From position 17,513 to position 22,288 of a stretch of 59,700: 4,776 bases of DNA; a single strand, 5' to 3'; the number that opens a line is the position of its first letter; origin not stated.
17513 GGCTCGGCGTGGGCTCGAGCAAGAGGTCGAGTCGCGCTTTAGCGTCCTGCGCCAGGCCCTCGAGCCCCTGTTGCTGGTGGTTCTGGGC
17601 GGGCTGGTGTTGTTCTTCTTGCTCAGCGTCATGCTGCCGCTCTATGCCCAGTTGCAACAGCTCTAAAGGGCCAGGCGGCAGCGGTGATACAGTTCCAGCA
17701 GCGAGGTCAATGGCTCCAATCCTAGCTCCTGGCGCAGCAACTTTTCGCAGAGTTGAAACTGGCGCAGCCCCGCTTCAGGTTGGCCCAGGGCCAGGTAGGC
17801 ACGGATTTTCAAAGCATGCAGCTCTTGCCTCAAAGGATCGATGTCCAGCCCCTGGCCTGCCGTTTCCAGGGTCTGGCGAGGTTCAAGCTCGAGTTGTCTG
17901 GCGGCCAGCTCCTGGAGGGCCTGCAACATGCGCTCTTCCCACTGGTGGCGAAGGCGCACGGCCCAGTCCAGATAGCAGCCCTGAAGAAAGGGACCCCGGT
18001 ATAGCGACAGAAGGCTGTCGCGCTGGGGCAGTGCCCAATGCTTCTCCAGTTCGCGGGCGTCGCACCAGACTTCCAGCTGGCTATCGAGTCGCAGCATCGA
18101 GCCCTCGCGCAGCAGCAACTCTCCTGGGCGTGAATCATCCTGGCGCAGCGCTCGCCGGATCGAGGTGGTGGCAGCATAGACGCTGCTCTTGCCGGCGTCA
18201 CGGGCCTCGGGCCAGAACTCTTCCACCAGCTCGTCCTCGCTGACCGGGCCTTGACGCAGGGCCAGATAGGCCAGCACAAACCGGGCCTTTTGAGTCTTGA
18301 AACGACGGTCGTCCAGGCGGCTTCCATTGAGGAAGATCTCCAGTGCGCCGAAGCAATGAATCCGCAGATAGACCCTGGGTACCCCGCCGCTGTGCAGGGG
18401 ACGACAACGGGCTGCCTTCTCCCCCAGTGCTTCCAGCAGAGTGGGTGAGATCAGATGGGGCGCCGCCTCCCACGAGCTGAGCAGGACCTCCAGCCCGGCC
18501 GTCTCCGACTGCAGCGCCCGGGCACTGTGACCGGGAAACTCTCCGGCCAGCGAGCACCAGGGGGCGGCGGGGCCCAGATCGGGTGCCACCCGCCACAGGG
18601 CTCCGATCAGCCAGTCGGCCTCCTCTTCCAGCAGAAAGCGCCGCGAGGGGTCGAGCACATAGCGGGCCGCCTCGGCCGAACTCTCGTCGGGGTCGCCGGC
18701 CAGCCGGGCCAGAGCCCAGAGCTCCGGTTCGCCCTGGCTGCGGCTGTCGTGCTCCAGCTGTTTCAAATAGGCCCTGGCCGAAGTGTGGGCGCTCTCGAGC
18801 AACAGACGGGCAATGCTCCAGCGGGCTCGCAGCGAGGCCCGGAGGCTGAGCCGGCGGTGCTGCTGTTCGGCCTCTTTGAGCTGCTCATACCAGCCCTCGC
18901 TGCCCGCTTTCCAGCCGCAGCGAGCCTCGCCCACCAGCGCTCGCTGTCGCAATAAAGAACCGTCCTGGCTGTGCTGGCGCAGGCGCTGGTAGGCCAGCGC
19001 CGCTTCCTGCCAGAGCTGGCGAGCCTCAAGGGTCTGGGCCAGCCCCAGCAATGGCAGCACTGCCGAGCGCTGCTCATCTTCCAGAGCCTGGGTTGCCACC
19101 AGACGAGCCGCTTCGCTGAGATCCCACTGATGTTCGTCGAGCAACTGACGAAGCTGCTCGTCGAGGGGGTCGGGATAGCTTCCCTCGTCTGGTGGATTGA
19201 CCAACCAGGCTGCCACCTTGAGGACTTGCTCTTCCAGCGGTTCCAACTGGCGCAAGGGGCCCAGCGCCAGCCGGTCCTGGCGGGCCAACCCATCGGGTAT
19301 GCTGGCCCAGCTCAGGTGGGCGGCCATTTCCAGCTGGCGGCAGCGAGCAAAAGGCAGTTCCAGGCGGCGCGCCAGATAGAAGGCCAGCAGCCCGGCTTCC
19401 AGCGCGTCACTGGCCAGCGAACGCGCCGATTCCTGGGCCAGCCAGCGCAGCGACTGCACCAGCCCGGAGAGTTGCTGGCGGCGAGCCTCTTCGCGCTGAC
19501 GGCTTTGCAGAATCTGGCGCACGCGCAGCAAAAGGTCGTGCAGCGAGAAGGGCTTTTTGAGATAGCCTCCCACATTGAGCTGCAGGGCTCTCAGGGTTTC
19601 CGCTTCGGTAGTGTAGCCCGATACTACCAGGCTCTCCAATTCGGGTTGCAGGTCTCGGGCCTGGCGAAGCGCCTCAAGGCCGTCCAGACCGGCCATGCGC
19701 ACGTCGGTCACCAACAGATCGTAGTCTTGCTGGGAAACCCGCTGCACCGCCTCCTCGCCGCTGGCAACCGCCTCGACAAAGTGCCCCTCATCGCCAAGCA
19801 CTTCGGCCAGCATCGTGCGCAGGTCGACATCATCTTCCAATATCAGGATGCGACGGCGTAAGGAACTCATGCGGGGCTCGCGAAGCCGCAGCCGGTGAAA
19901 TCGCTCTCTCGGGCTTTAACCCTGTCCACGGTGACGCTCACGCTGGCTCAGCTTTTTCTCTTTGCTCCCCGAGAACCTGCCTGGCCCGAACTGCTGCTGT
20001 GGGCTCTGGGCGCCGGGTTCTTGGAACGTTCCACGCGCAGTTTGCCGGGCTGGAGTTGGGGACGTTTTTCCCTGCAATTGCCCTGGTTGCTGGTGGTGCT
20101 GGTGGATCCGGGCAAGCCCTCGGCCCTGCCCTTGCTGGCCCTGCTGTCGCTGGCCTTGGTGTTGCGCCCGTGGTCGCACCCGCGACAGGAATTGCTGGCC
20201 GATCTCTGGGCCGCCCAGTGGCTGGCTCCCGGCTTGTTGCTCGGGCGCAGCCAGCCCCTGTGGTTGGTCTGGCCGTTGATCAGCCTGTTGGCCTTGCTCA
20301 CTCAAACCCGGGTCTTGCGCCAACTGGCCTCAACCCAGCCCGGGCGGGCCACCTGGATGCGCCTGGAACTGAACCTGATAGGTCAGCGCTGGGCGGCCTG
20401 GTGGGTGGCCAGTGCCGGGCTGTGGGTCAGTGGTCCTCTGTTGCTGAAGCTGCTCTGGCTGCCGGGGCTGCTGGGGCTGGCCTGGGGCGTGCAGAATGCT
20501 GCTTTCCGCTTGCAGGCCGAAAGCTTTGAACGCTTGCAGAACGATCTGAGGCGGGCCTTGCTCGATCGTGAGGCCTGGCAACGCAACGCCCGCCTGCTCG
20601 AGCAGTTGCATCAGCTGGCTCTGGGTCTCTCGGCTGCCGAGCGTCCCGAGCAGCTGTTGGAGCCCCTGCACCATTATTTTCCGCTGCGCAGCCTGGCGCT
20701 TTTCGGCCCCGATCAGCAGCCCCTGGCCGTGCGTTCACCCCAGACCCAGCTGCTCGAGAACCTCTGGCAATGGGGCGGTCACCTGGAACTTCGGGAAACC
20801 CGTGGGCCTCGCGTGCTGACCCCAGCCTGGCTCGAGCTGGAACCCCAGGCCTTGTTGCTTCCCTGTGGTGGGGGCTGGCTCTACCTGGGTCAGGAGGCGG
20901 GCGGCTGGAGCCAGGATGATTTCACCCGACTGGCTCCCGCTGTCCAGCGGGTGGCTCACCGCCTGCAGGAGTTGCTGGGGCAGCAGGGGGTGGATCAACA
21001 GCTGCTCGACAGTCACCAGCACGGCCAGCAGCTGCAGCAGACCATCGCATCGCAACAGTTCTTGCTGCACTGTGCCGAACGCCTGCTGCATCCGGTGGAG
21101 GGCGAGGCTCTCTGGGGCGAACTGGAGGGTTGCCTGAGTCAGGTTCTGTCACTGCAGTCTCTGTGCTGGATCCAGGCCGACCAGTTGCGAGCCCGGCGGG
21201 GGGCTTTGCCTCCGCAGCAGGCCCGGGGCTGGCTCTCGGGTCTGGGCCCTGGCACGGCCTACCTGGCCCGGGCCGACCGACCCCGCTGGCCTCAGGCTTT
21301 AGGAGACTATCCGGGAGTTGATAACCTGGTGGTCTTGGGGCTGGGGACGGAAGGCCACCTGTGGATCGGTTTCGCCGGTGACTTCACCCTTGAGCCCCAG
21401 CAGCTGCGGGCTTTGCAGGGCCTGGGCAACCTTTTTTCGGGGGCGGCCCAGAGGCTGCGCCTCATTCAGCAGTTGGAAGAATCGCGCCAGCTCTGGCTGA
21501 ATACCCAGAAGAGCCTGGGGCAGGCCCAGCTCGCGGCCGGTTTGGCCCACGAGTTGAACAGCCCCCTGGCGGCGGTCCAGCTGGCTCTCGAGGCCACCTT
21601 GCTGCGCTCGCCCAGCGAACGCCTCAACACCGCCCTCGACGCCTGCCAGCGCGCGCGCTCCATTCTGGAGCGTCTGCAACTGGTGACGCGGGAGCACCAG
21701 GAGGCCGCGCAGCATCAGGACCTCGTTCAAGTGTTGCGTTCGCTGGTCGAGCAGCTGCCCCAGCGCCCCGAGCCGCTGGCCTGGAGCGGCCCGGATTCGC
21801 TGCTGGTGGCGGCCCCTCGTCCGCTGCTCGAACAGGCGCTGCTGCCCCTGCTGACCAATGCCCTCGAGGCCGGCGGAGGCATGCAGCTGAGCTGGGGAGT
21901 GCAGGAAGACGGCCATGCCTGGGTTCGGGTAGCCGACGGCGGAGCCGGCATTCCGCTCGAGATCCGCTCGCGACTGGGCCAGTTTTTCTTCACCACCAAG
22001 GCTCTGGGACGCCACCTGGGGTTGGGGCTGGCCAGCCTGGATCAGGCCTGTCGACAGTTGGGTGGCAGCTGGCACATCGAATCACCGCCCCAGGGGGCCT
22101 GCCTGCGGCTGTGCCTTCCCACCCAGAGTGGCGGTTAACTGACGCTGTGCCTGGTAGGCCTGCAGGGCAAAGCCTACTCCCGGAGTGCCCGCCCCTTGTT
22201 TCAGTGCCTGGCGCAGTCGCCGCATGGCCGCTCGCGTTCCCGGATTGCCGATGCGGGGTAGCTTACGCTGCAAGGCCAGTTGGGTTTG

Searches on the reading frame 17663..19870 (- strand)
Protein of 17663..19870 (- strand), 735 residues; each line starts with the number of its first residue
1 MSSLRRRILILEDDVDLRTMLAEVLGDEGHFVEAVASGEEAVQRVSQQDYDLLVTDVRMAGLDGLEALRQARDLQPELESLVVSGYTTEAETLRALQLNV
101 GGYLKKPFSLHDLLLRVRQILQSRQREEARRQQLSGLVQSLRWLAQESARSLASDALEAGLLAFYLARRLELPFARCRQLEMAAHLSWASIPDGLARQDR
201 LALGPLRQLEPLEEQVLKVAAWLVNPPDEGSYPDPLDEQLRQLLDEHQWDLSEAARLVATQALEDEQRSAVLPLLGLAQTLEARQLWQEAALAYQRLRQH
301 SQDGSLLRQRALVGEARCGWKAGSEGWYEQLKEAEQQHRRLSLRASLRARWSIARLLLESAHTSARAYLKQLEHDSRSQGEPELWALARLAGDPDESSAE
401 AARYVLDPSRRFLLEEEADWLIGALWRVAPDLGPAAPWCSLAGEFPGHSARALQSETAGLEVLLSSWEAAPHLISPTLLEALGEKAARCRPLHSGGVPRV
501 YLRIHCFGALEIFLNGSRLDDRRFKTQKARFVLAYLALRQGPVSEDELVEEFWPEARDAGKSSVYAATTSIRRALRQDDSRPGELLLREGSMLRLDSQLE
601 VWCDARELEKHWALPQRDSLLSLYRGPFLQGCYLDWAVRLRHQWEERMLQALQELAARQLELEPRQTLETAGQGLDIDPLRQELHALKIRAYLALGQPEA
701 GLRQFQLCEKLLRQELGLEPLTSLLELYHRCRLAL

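Call 36: search_protein_families(library=ncbifam, proteins=[window:17663-19870:-], max_evalue=0.1)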
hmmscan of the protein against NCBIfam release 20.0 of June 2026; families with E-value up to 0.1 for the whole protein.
window:17663-19870:- (735 aa): 100 families (the best 25 are shown)
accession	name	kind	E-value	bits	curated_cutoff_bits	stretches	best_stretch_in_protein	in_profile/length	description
NF046022.1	RespRegCpdRBruc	equivalog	6.8e-23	80.9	180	1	7-123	3-119/120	cell cycle two-component system response regulator CpdR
TIGR01818.1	ntrC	equivalog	5.6e-20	71.6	558.6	1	8-133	1-126/463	nitrogen regulation protein NR(I)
NF053854.1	RespRegPhoBBctds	equivalog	2.6e-19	69.5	270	1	8-132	1-126/225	two-component system response regulator PhoB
NF008469.0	PRK11361.1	equivalog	2.6e-18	66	714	1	5-142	4-141/461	acetoacetate metabolism transcriptional regulator AtoC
TIGR01387.1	cztR_silR_copR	subfamily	1.8e-17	63.7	279.2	1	8-169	1-163/218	heavy metal response regulator transcription factor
NF051850.1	RespRegRprY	equivalog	2.6e-17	63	370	1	6-130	5-129/234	response regulator transcription factor RprY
NF053512.1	nitric_RR_NosR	exception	7.8e-17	61.4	400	1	8-139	1-132/422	response regulator c-di-GMP phosphodiesterase, NosR family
NF051870.1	NAssimRespRegNtrX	equivalog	1.5e-16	60.4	600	1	7-129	3-128/452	nitrogen assimilation response regulator NtrX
NF007005.1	PRK09468.1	equivalog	1.8e-16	60.3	331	1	6-128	4-126/237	osmolarity response regulator transcription factor OmpR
NF012023.0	PRK15479.1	equivalog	1.8e-16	60.3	337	1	7-178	2-172/224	transcriptional regulator TctD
NF041734.1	resp_reg_RppA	equivalog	2.7e-16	59.6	250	1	7-134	2-129/229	two-component system response regulator RppA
NF008296.0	PRK11083.1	equivalog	4.2e-16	59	273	1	6-132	4-129/228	two-component system response regulator CreB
NF006900.1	PRK09390.1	equivalog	6.7e-15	55.2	255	1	6-161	5-158/203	response regulator FixJ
NF007928.2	PRK10643.1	equivalog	7.8e-15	55.1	330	1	7-127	2-122/216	two-component system response regulator PmrA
NF052313.1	T9SS_RR_PorX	equivalog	8.3e-15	54.5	300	1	7-129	2-124/513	T9SS response regulator signal transducer PorX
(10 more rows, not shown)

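Call 39: search_protein_families(library=pfam, proteins=[window:17663-19870:-], max_evalue=0.001)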
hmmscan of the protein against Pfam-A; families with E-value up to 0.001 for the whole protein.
window:17663-19870:- (735 aa): 3 families
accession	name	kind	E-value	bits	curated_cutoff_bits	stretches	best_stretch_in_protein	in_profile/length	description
PF00072.30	Response_reg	-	4.8e-23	81.9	30.2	1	8-117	1-110/111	Response regulator receiver domain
PF03704.23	BTAD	-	9.2e-14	52.5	22.1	1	621-730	33-144/146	Bacterial transcriptional activator domain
PF00486.34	Trans_reg_C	-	0.0006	20.3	26.2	0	526-582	7-64/77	Transcriptional regulatory protein, C terminal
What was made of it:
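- Candidate regulators are an OmpR-type RR at 34006-34686 with its HK, and a REC, weak Trans_reg_C, BTAD protein at 17663-19870 with its HK (call 39).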

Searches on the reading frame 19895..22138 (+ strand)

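Call 39: search_protein_families(library=pfam, proteins=[window:19895-22138:+], max_evalue=0.001)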
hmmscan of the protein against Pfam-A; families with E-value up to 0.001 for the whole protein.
window:19895-22138:+ (747 aa): 2 families
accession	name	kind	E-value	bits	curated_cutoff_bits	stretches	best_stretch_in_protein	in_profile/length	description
PF02518.31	HATPase_c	-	2e-12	47.9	26.4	1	644-744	5-110/111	Histidine kinase-, DNA gyrase B-, and HSP90-like ATPase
PF00512.31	HisKA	-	1.7e-08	34.8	26.9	1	544-600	3-64/66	His Kinase A (phospho-acceptor) domain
